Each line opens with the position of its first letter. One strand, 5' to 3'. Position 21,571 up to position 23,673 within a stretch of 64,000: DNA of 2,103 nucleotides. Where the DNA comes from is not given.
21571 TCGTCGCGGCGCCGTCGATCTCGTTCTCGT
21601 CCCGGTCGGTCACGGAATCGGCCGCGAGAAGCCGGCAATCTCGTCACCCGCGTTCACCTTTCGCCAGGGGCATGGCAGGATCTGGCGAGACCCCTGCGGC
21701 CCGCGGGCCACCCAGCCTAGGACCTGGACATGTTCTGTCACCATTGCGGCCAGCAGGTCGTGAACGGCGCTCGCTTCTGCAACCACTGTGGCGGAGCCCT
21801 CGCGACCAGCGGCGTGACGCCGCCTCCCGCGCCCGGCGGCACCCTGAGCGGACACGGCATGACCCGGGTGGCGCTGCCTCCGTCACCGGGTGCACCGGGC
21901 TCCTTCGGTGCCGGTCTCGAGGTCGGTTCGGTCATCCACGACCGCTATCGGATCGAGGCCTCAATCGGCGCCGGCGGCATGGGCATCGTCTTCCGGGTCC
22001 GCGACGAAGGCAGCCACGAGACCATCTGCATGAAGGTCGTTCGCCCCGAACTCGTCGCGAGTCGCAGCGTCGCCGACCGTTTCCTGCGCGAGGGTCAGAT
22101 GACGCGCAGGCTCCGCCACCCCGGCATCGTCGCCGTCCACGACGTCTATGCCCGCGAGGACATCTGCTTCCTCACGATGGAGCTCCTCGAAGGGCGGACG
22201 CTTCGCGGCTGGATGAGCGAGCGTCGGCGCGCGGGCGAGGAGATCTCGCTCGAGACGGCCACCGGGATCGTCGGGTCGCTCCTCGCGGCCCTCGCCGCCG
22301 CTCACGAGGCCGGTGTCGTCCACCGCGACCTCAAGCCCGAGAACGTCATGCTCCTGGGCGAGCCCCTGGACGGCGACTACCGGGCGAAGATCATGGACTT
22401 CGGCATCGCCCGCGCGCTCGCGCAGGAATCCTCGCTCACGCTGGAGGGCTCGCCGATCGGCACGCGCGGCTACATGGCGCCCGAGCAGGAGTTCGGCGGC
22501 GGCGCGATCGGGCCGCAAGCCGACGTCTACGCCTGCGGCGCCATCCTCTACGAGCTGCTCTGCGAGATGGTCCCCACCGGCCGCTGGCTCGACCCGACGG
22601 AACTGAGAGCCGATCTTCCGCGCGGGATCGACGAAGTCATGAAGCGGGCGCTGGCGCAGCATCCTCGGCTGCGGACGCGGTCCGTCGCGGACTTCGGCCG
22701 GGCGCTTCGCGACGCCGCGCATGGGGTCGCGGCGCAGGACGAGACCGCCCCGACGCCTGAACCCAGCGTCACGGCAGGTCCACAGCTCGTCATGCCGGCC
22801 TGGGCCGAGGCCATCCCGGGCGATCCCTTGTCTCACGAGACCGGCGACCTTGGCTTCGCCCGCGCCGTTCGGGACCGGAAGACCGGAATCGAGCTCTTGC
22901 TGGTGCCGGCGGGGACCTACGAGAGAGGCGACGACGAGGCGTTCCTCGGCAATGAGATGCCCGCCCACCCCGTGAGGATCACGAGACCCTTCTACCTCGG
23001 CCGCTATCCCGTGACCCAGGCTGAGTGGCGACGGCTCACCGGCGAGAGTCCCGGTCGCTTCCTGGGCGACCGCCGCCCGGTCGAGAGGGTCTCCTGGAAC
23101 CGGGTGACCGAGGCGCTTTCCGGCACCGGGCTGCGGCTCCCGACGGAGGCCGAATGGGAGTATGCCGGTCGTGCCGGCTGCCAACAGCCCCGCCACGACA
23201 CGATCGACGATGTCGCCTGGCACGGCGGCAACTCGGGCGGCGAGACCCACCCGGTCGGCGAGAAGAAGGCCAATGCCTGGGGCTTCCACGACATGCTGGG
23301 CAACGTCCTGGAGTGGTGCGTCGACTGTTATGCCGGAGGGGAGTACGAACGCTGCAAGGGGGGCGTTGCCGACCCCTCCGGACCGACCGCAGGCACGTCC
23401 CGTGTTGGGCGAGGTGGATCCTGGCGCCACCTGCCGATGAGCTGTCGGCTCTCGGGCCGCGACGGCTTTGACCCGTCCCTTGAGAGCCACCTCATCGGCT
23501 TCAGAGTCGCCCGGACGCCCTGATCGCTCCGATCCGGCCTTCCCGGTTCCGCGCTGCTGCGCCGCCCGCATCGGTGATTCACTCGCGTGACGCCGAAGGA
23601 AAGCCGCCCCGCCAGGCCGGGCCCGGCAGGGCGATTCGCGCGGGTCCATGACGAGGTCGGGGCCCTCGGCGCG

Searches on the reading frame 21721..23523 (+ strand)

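Call 92: search_protein_families(library=pfam, proteins=[window:21721-23523:+], max_evalue=0.0001)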
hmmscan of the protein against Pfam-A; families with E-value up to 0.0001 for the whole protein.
window:21721-23523:+ (600 aa): 4 families
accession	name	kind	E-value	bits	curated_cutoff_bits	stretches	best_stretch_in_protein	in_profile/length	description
PF00069.31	Pkinase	-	5.9e-42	144.3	31.7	1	76-287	1-198/263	Protein kinase domain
PF03781.23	FGE-sulfatase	-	1.3e-38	133.6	23.3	1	391-598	4-255/255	Sulfatase-modifying factor enzyme 1-like domain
PF07714.23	PK_Tyr_Ser-Thr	-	5.5e-20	72.2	23.1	1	78-282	3-200/258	Protein tyrosine and serine/threonine kinase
PF13240.11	Zn_Ribbon_1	-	2.2e-06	27.7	25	1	5-24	1-20/23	zinc-ribbon domain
